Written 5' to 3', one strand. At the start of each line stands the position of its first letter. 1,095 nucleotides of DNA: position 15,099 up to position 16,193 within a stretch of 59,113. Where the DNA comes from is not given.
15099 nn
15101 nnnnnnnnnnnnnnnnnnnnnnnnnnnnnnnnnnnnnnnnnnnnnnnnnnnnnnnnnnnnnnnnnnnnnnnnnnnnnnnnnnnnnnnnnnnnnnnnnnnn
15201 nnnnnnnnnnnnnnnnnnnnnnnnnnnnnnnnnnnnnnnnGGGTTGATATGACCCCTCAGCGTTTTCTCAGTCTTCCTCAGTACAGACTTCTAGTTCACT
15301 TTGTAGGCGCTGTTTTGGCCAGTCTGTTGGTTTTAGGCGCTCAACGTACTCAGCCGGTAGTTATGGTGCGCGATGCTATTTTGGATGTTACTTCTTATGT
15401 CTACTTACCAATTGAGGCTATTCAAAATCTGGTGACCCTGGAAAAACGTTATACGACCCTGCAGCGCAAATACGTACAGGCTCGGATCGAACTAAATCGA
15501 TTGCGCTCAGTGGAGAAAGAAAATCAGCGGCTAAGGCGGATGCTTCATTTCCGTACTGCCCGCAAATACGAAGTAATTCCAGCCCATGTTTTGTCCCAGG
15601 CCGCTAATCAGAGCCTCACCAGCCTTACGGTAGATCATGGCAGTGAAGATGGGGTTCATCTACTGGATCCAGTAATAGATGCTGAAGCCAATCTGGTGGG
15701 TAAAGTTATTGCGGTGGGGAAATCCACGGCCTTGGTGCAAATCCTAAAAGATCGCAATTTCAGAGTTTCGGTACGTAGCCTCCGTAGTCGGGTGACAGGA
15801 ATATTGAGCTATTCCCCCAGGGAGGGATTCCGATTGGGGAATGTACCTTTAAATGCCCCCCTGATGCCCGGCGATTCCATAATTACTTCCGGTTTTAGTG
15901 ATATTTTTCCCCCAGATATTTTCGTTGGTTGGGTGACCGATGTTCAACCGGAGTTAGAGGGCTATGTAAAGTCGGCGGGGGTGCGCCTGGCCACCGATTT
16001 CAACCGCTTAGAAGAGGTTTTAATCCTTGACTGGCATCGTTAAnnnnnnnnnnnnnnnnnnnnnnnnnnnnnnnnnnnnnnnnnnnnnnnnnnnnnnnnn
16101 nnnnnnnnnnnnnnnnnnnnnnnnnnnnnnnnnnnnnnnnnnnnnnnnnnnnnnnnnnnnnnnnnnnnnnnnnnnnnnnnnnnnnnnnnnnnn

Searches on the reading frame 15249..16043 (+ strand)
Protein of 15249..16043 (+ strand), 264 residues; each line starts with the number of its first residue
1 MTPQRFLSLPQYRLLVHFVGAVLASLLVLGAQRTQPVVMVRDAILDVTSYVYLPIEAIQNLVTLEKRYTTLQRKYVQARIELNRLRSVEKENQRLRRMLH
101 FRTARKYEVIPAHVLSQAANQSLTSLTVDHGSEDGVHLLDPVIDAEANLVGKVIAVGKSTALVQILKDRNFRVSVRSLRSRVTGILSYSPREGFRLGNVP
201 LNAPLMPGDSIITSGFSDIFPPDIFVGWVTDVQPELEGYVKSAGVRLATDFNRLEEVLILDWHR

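Call 5: search_protein_families(library=pfam, proteins=[window:15249-16043:+], max_evalue=0.01)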
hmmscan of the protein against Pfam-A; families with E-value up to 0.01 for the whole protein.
window:15249-16043:+ (264 aa): 1 family
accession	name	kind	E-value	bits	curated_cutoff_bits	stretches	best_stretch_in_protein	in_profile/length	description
PF04085.20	MreC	-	2.9e-35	121.7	28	1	114-260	1-146/147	Rod shape-determining protein MreC, barrel core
